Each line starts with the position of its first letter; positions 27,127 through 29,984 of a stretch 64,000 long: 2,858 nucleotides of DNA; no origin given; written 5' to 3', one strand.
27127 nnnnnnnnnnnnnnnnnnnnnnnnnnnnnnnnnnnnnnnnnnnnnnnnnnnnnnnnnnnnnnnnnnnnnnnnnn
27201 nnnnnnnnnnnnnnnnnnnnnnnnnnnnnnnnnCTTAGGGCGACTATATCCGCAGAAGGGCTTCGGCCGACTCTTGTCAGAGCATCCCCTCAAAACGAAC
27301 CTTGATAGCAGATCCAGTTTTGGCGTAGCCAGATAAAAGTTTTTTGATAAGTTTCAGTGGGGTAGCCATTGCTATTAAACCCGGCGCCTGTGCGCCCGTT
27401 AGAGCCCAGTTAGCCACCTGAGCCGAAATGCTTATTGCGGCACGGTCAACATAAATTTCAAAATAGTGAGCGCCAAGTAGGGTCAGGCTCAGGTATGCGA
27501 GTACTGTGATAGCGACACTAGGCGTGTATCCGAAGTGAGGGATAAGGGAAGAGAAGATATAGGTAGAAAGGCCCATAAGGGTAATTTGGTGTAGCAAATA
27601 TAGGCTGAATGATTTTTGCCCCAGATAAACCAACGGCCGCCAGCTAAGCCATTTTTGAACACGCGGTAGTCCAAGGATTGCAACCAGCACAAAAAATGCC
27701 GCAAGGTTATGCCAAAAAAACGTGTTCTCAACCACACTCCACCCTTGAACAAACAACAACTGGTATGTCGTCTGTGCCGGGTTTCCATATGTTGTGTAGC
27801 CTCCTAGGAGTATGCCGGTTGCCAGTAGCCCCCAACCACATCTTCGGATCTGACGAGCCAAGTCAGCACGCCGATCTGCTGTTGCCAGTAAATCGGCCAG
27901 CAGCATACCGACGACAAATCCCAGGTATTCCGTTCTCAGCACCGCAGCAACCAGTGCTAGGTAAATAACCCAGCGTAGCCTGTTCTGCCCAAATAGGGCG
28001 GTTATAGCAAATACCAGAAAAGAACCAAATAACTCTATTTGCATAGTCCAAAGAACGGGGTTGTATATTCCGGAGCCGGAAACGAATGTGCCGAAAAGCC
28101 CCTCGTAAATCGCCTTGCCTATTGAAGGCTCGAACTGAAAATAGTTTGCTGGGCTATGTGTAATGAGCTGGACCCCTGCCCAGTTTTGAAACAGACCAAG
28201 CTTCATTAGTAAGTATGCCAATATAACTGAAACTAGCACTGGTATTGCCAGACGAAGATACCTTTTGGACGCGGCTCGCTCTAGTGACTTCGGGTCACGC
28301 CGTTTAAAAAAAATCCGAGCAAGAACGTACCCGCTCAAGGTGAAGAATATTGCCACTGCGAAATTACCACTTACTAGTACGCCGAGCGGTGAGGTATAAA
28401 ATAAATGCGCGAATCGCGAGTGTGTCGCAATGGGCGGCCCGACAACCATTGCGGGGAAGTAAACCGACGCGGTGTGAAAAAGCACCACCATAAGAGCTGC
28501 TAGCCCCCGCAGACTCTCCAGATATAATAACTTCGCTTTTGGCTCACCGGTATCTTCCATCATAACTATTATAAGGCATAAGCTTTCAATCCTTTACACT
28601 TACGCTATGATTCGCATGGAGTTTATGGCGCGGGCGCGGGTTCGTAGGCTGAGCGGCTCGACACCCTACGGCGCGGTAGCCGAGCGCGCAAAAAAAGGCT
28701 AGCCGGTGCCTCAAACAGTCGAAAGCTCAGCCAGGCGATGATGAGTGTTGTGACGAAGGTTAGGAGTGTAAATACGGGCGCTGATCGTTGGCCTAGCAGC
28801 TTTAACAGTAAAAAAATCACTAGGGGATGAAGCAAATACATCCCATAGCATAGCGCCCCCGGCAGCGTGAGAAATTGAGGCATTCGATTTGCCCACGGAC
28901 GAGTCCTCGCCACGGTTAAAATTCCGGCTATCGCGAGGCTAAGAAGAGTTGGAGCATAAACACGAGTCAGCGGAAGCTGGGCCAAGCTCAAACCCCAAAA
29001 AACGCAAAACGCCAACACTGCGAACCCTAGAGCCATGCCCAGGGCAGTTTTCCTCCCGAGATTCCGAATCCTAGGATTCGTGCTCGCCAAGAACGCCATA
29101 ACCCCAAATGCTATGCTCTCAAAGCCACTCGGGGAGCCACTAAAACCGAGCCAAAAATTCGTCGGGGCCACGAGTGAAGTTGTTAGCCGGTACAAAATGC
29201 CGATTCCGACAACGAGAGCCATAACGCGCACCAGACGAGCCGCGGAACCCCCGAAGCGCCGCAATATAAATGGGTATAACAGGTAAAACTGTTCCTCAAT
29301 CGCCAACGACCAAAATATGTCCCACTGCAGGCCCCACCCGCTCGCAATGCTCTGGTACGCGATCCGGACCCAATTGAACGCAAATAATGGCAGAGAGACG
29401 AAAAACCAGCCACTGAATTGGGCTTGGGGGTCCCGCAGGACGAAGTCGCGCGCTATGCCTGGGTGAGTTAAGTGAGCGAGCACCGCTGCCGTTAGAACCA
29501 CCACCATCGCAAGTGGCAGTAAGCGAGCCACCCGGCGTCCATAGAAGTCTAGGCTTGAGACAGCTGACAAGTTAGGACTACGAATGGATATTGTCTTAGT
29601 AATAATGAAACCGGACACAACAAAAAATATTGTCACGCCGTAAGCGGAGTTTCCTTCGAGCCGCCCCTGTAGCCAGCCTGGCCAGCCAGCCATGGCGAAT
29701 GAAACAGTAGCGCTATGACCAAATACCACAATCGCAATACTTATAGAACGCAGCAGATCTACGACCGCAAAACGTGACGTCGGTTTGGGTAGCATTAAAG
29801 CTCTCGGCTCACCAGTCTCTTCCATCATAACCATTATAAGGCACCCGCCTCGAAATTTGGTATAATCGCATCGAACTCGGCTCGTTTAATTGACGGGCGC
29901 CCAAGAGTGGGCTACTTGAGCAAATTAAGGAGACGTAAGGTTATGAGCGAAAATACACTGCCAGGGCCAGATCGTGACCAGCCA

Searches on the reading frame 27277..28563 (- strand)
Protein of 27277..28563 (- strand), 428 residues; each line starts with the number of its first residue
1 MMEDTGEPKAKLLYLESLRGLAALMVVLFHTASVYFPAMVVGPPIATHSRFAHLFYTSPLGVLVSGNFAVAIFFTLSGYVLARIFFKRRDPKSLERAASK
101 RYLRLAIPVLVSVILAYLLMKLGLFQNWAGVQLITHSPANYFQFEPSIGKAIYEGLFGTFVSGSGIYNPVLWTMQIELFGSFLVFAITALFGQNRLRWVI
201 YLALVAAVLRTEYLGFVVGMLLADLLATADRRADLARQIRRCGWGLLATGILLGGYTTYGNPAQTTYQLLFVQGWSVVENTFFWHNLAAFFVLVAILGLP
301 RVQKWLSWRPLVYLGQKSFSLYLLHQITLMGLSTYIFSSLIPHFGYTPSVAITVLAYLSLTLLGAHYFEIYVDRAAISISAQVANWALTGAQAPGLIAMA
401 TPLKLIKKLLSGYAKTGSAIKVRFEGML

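Call 10: search_protein_families(library=pfam, proteins=[window:27277-28563:-], max_evalue=0.01)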
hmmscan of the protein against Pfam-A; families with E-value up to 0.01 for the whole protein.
window:27277-28563:- (428 aa): 2 families
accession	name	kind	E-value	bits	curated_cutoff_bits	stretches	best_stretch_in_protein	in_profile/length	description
PF01757.29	Acyl_transf_3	-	4.5e-26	92.1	31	1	13-356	2-313/326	Acyltransferase domain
PF04235.18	DUF418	-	3.7e-06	27.4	23.6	1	235-365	13-141/163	Protein of unknown function (DUF418)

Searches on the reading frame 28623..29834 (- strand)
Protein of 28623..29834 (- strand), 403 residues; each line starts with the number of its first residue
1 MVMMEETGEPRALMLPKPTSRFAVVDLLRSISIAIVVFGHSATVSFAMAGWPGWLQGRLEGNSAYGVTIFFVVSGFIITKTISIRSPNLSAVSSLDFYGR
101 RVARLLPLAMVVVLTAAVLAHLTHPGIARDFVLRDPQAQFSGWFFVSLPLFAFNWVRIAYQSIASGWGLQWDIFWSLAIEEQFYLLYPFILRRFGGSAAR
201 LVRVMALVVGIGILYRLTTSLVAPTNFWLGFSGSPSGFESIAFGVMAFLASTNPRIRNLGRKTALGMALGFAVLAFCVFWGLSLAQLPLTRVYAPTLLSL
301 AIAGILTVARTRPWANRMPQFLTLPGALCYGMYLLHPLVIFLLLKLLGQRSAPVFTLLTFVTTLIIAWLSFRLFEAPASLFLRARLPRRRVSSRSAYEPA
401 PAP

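Call 10: search_protein_families(library=pfam, proteins=[window:28623-29834:-], max_evalue=0.01)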
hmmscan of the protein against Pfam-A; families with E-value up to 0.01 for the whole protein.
window:28623-29834:- (403 aa): 1 family
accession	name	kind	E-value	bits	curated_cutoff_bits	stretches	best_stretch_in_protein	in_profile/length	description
PF01757.29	Acyl_transf_3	-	7.3e-25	88.1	31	1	25-370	4-324/326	Acyltransferase domain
